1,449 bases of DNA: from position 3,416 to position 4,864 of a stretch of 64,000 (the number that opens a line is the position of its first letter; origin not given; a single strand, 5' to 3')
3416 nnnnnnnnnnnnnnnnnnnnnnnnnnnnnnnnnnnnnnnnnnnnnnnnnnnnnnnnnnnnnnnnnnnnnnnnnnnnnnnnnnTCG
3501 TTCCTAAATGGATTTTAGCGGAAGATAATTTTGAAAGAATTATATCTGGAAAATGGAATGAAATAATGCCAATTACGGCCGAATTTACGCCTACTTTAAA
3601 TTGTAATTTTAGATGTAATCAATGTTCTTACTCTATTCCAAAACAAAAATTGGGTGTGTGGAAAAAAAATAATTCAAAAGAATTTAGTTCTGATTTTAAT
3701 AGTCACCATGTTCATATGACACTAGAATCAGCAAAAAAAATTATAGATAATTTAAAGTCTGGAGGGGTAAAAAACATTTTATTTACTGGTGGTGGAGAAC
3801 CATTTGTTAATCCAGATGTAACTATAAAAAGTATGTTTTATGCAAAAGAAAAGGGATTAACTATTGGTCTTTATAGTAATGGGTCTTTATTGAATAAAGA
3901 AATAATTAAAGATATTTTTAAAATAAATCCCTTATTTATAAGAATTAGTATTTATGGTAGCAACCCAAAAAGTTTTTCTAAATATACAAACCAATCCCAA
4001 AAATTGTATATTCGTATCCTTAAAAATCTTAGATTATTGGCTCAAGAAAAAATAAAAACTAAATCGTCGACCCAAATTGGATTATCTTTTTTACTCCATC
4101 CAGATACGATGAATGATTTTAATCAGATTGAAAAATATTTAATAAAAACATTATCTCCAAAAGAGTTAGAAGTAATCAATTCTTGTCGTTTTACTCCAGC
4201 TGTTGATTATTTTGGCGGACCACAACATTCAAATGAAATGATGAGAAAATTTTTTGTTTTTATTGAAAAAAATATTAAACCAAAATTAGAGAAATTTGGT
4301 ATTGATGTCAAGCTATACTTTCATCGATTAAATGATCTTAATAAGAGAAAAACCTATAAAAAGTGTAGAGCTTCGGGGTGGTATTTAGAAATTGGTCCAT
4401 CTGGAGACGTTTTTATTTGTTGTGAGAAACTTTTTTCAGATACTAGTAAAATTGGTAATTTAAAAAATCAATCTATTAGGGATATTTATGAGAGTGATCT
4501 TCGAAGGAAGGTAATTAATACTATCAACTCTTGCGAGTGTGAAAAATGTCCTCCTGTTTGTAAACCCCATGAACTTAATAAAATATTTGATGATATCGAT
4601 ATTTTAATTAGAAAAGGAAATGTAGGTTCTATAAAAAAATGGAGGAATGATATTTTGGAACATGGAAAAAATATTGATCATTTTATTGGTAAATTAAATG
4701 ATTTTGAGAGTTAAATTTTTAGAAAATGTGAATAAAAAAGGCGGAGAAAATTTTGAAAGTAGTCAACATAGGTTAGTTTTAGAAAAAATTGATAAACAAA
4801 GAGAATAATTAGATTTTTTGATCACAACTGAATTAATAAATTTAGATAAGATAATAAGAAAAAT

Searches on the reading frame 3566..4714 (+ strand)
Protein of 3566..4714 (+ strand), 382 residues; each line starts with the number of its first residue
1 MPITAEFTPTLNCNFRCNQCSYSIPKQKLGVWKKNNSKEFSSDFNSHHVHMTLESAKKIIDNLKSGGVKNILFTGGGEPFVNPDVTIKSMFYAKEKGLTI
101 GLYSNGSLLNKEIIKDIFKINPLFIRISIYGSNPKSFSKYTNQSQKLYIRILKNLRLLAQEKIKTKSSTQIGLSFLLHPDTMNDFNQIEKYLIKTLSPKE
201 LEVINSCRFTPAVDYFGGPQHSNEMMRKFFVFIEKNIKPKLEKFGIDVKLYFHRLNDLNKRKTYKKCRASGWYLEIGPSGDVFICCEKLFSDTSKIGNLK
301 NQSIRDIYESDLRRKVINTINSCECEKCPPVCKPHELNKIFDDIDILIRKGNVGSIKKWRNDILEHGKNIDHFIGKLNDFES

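Call 3: search_protein_families(library=pfam, proteins=[window:3566-4714:+], max_evalue=0.01)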
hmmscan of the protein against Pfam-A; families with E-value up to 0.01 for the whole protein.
window:3566-4714:+ (382 aa): 4 families
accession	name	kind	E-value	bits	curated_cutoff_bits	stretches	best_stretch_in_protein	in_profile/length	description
PF04055.27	Radical_SAM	-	7.9e-18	65.6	29.5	1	9-188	3-162/166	Radical SAM superfamily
PF13186.11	SPASM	-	5.9e-08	33.3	21.5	1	267-329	1-67/67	Iron-sulfur cluster-binding domain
PF13353.11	Fer4_12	-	0.00039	21.2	22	1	12-98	14-82/137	4Fe-4S single cluster domain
PF08756.15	YfkB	-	0.0027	18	25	0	289-328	89-127/151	YfkB-like domain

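Call 4: search_protein_families(library=ncbifam, proteins=[window:3566-4714:+], max_evalue=0.01)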
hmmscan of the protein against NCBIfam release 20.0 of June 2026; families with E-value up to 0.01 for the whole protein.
window:3566-4714:+ (382 aa): 45 families (the best 25 are shown)
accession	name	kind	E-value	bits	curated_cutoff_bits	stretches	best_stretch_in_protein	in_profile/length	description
TIGR04426.1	rSAM_desII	equivalog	5.3e-12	45.2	450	1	45-192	140-286/468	dTDP-4-amino-4,6-dideoxy-D-glucose ammonia-lyase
TIGR04317.1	W_rSAM_matur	equivalog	9e-12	44.8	380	1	41-210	23-188/349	tungsten cofactor oxidoreductase radical SAM maturase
NF038283.1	viperin_w_prok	equivalog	5.3e-11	42.2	180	1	10-119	9-105/281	viperin family antiviral radical SAM protein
TIGR04055.1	rSAM_NirJ2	equivalog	1.2e-10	41.4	500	1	51-328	29-294/326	putative heme d1 biosynthesis radical SAM protein NirJ2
TIGR03962.1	mycofact_rSAM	equivalog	1.8e-10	40.5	265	1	46-156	36-145/339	mycofactocin radical SAM maturase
TIGR04051.1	rSAM_NirJ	equivalog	4.9e-10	38.9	515.45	1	47-165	28-142/354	heme d1 biosynthesis radical SAM protein NirJ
TIGR04546.1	rSAM_ahbC_deAc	equivalog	8.9e-10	37.9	650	1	47-164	65-178/390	12,18-didecarboxysiroheme deacetylase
TIGR04054.1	rSAM_NirJ1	equivalog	9.1e-10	37.7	650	1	41-135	56-148/387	putative heme d1 biosynthesis radical SAM protein NirJ1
TIGR04064.1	rSAM_nif11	equivalog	2.6e-09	36.3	518.7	1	50-133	107-198/459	nif11-like peptide radical SAM maturase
TIGR02666.1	moaA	equivalog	3.8e-09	36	284.05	1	12-159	19-151/336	GTP 3',8-cyclase MoaA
TIGR04545.1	rSAM_ahbD_hemeb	equivalog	5.9e-09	35.8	500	1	45-162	24-138/339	heme b synthase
TIGR03942.1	sulfatase_rSAM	equivalog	6.9e-09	35.2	349.45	1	11-329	9-315/363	anaerobic sulfatase maturase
NF050035.1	rSAM_WgK_link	exception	6.8e-08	31.9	650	1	41-155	30-143/367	radical SAM/SPASM peptide maturase WgkB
TIGR03974.1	rSAM_six_Cys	equivalog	1.5e-07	30.7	425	1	43-328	120-406/451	thioether cross-link-forming SCIFF peptide maturase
TIGR04068.1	rSAM_ocin_clost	equivalog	1.8e-07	30.4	500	1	10-198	91-268/462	Cys-rich peptide radical SAM maturase CcpM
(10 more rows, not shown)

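Call 9: find_homologous_proteins(query=window:3566-4714:+, max_evalue=0.00001)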
Query window:3566-4714:+ (382 aa): 62 proteins with E <= 0.00001 among 4460 candidates.
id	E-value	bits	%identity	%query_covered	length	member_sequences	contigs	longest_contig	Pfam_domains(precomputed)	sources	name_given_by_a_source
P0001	8.7e-229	777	87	100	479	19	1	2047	PF13186.12,PF04055.28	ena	-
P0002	1.8e-147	510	57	100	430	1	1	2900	PF13186.12,PF04055.28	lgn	-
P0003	4.7e-146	505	56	100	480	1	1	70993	PF13186.12,PF04055.28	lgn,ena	-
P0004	2.0e-142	493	60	100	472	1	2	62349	PF13186.12,PF04055.28,PF13353.12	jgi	jgi:MoaA/NifB/PqqE/SkfB family radical SAM enzyme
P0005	2.0e-141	490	55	100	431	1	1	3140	PF13186.12,PF04055.28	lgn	-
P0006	4.9e-136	472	54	100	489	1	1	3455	PF13186.12,PF04055.28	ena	-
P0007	1.9e-131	457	52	100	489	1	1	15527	PF13186.12,PF04055.28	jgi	-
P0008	8.6e-131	455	52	100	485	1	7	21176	PF13186.12,PF04055.28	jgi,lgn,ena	-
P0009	3.7e-124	433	50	100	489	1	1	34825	PF13186.12,PF04055.28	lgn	-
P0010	8.2e-117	409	49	100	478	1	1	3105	PF04055.28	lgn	-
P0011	7.6e-114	399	50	100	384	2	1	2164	PF13186.12,PF04055.28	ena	-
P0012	1.8e-113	398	50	100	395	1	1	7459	PF13186.12,PF04055.28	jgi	-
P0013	1.8e-112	394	48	100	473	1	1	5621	PF13186.12,PF04055.28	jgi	jgi:MoaA/NifB/PqqE/SkfB family radical SAM enzyme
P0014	9.5e-107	376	47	100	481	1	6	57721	PF13186.12,PF04055.28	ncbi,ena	-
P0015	2.0e-106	374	45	100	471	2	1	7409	PF13186.12,PF04055.28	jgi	jgi:sulfatase maturation enzyme AslB (radical SAM superfamily)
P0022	4.4e-98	347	42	100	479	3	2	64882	PF13186.12,PF04055.28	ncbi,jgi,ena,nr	ncbi:radical SAM protein [Candidatus Woesearchaeota archaeon]|jgi:MoaA/NifB/PqqE/SkfB family radical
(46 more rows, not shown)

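Call 12: find_encoding_contigs(protein=P0003, flank=8000, max_places=2)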
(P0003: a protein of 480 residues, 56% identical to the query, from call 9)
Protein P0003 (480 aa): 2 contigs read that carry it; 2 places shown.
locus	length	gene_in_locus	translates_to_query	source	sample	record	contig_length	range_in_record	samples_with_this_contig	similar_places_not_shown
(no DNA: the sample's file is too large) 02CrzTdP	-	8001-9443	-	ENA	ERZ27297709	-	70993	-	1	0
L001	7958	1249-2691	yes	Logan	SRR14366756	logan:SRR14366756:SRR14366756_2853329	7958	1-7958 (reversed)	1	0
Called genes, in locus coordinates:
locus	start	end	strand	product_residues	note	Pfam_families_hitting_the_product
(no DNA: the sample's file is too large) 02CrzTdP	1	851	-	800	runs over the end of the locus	PF02190:LON_substr_bdg, PF00004:AAA, PF07728:AAA_5 (weak), PF22667:Lon_lid, PF05362:Lon_C, PF13541:ChlI (weak)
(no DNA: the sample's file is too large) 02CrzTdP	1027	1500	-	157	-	PF00293:NUDIX, PF14815:NUDIX_4 (faint)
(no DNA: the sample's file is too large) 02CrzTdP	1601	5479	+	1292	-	PF06280:fn3_5 (faint)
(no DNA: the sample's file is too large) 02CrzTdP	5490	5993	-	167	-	PF13620:CarboxypepD_reg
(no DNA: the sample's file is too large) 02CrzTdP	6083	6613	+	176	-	PF08002:DUF1697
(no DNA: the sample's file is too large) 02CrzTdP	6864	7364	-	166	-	-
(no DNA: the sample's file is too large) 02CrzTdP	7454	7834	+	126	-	PF00903:Glyoxalase, PF12681:Glyoxalase_2 (weak)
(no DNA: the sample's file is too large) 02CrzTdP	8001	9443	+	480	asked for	PF04055:Radical_SAM, PF13186:SPASM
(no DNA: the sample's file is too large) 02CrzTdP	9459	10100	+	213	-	-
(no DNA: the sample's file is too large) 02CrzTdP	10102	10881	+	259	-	PF00248:Aldo_ket_red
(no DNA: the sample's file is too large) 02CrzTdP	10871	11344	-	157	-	PF21805:Imm5_like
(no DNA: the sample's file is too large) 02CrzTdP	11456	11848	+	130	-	-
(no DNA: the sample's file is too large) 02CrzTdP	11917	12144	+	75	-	PF09851:SHOCT (weak)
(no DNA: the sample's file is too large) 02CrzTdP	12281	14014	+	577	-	PF13231:PMT_2 (weak), PF07719:TPR_2 (faint), PF13181:TPR_8 (faint)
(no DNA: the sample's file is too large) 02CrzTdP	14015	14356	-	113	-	-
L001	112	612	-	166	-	-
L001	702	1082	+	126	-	PF00903:Glyoxalase, PF12681:Glyoxalase_2 (weak)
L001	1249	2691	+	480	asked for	PF04055:Radical_SAM, PF13186:SPASM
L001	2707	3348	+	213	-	-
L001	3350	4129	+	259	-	PF00248:Aldo_ket_red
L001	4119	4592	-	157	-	PF21805:Imm5_like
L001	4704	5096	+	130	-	-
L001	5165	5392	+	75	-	PF09851:SHOCT (weak)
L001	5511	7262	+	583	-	PF13231:PMT_2 (weak), PF07719:TPR_2 (faint), PF13181:TPR_8 (faint)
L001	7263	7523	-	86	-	-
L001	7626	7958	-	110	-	?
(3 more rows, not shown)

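Call 13: find_encoding_contigs(protein=P0004, flank=8000, max_places=2)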
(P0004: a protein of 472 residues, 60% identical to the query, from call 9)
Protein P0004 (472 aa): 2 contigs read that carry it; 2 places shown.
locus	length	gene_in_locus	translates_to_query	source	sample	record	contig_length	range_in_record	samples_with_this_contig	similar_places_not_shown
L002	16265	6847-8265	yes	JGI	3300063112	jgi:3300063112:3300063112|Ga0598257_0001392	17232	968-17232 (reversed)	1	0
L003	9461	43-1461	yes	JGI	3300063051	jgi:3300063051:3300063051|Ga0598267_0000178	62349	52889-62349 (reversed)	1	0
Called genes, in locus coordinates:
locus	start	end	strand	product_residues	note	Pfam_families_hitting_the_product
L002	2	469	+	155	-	?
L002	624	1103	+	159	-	PF01797:Y1_Tnp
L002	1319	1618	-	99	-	-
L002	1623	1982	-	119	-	PF08951:EntA_Immun (weak)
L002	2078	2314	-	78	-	-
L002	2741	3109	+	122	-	PF01029:NusB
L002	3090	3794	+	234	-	PF14622:Ribonucleas_3_3, PF00636:Ribonuclease_3, PF22892:DSRM_MRPL44 (faint), PF00035:dsrm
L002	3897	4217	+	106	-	PF00886:Ribosomal_S16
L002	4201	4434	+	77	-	PF13083:KH_KhpA-B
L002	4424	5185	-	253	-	-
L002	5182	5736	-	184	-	-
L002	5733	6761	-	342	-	PF11104:PilM_2, PF14450:FtsA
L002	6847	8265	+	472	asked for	PF04055:Radical_SAM, PF13353:Fer4_12 (weak), PF13186:SPASM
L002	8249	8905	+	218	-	-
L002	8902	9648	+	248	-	PF00248:Aldo_ket_red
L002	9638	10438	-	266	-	-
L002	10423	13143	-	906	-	-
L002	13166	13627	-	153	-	-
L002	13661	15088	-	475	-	-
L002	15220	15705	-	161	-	PF07963:N_methyl (weak)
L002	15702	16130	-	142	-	-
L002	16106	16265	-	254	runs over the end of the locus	PF07963:N_methyl (weak)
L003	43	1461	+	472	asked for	PF04055:Radical_SAM, PF13353:Fer4_12 (weak), PF13186:SPASM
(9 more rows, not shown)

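Call 14: find_encoding_contigs(protein=P0001, flank=8000, max_places=3)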
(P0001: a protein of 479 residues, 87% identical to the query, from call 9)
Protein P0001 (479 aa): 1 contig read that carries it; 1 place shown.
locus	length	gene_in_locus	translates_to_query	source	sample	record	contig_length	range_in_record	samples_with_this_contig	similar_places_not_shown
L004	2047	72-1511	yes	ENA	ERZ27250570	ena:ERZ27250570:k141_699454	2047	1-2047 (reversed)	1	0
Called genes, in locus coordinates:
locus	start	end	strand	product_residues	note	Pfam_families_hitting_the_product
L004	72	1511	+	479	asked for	PF04055:Radical_SAM, PF13186:SPASM (weak)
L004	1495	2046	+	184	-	?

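Call 15: find_encoding_contigs(protein=P0014, flank=8000, max_places=2)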
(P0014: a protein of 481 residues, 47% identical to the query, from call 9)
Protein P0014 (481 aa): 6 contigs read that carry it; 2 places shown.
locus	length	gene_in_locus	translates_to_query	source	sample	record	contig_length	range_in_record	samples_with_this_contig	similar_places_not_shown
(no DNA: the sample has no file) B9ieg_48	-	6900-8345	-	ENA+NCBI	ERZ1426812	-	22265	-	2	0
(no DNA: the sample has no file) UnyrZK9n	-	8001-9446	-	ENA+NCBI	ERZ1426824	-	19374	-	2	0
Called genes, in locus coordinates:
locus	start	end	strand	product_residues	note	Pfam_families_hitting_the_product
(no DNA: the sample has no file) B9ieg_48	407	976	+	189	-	-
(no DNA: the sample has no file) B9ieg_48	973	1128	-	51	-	-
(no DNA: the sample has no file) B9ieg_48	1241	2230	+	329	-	PF00044:Gp_dh_N, PF02800:Gp_dh_C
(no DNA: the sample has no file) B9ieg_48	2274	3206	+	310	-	PF09721:Exosortase_EpsH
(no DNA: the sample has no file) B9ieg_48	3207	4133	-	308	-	PF00254:FKBP_C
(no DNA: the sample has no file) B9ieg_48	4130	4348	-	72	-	-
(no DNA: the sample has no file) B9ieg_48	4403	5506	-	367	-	PF01926:MMR_HSR1, PF02421:FeoB_N, PF16897:MMR_HSR1_Xtn, PF02824:TGS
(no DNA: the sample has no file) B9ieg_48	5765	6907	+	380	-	PF01712:dNK (faint), PF08433:KTI12 (faint), PF13207:AAA_17 (faint), PF13238:AAA_18 (weak), PF13521:AAA_28, PF02223:Thymidylate_kin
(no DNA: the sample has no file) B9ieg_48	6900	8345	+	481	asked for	PF04055:Radical_SAM, PF13186:SPASM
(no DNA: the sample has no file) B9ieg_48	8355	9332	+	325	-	-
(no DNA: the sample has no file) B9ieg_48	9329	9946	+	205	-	PF00702:Hydrolase, PF13419:HAD_2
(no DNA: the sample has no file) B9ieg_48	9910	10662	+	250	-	-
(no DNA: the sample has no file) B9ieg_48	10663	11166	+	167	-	-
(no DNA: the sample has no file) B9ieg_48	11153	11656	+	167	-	PF00293:NUDIX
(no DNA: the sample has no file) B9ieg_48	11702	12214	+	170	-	PF05552:MS_channel_1st_1 (weak)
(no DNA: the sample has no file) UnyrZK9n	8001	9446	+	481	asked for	PF04055:Radical_SAM, PF13186:SPASM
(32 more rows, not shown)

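Call 16: find_encoding_contigs(protein=P0022, flank=8000, max_places=2)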
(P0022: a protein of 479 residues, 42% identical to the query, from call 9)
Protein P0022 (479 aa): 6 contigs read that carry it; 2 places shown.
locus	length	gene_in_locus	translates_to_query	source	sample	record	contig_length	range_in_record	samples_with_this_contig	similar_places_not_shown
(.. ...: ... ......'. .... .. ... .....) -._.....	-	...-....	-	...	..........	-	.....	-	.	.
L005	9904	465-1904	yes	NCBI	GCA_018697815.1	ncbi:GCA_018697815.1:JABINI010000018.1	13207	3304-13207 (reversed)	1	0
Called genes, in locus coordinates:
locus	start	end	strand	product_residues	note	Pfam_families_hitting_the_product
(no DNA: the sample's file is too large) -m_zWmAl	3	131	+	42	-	?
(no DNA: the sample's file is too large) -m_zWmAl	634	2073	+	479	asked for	PF04055:Radical_SAM, PF13186:SPASM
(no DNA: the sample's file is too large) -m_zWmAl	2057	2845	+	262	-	-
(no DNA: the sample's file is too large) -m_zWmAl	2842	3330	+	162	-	-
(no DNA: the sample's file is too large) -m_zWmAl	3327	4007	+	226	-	-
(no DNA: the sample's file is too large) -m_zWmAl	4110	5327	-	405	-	PF12704:MacB_PCD, PF02687:FtsX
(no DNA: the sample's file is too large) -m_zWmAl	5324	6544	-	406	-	PF12704:MacB_PCD, PF02687:FtsX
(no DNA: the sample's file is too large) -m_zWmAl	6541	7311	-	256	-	-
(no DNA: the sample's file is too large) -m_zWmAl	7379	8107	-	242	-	PF02463:SMC_N (weak), PF00005:ABC_tran, PF13304:AAA_21 (faint)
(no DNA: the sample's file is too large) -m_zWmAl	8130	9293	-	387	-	PF22025:ThiI_fer, PF02926:THUMP (weak), PF02568:ThiI, PF06508:QueC (faint)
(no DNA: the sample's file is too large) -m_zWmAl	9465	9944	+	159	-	-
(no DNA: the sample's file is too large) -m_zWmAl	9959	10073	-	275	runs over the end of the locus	PF01909:NTP_transf_2 (weak), PF18765:Polbeta (weak)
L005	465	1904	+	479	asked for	PF04055:Radical_SAM, PF13186:SPASM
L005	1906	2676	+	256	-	-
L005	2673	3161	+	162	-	-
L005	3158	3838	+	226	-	-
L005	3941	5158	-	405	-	PF12704:MacB_PCD, PF02687:FtsX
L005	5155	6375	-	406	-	PF12704:MacB_PCD, PF02687:FtsX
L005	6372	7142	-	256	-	-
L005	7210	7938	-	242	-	PF02463:SMC_N (weak), PF00005:ABC_tran, PF13304:AAA_21 (faint)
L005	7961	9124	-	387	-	PF22025:ThiI_fer, PF02926:THUMP (weak), PF02568:ThiI, PF06508:QueC (faint)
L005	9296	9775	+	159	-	-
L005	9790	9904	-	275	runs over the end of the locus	PF01909:NTP_transf_2 (weak), PF18765:Polbeta (weak)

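Call 21: search_protein_families(library=pfam, proteins=[L001:2707-3348:+, L002:8249-8905:+, L004:1495-2046:+, L005:1906-2676:+, L005:2673-3161:+, L005:3158-3838:+, L001:3350-4129:+, P0001], max_evalue=0.1)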
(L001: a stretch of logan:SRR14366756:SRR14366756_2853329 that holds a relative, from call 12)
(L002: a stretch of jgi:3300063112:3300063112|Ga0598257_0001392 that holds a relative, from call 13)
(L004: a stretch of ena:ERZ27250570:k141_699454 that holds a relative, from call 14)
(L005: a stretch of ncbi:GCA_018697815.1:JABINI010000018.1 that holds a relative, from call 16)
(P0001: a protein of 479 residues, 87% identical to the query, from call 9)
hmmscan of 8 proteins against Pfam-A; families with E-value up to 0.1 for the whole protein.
L001:2707-3348:+ (213 aa): 3 families
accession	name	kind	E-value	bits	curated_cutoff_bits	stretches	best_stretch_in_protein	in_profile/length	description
PF00132.30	Hexapep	-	0.0017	18.4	27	0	72-87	18-33/36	Bacterial transferase hexapeptide (six repeats)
PF07481.16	DUF1521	-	0.002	18.6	23.6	1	55-138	52-136/169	Domain of Unknown Function (DUF1521)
PF20753.2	DUF6558_C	-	0.026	15.2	24.4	1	50-100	21-71/119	Phage tail C-terminal domain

L002:8249-8905:+ (218 aa): 0 families

L004:1495-2046:+ (184 aa): 1 family
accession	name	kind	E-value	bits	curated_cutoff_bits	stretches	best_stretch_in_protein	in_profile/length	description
PF00132.30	Hexapep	-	0.001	19.1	27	0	136-162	2-28/36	Bacterial transferase hexapeptide (six repeats)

L005:1906-2676:+ (256 aa): 0 families

L005:2673-3161:+ (162 aa): 1 family
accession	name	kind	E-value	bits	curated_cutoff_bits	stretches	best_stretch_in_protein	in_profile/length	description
PF00293.34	NUDIX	-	0.0013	19.2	21.1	1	36-98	3-67/134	NUDIX domain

L005:3158-3838:+ (226 aa): 1 family
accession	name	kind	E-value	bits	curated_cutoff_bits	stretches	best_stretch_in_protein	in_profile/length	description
PF01966.28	HD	-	0.0043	17.8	22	1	37-146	3-113/116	HD domain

L001:3350-4129:+ (259 aa): 1 family
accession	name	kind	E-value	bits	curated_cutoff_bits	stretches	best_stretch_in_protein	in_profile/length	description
PF00248.27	Aldo_ket_red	-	8.4e-28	97.7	24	1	5-204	1-197/291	Aldo/keto reductase family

P0001 (479 aa): 4 families
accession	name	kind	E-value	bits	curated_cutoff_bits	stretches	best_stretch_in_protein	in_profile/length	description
PF04055.27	Radical_SAM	-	2.3e-18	67.4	29.5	1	106-284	3-161/166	Radical SAM superfamily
PF13186.11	SPASM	-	1e-07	32.5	21.5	1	364-426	1-67/67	Iron-sulfur cluster-binding domain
PF13353.11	Fer4_12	-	0.0032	18.2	22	1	109-195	14-82/137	4Fe-4S single cluster domain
PF08756.15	YfkB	-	0.077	13.2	25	0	387-425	90-127/151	YfkB-like domain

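Call 22: search_solved_structures(query=P0001, max_evalue=0.001)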
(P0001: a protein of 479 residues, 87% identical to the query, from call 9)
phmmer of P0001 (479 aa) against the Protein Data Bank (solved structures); distinct sequences matched with E-value up to 0.001: 3.
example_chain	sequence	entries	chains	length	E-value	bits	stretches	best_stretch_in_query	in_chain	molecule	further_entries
8hzv_A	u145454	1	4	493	2e-07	33.2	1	154-282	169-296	Radical S-Adenosyl-L-methionine Enzyme DesII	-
8hzy_A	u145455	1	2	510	2.2e-07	33.1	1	154-282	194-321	DesII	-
5wgg_A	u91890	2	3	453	2e-05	26.6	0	139-228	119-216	Radical SAM domain protein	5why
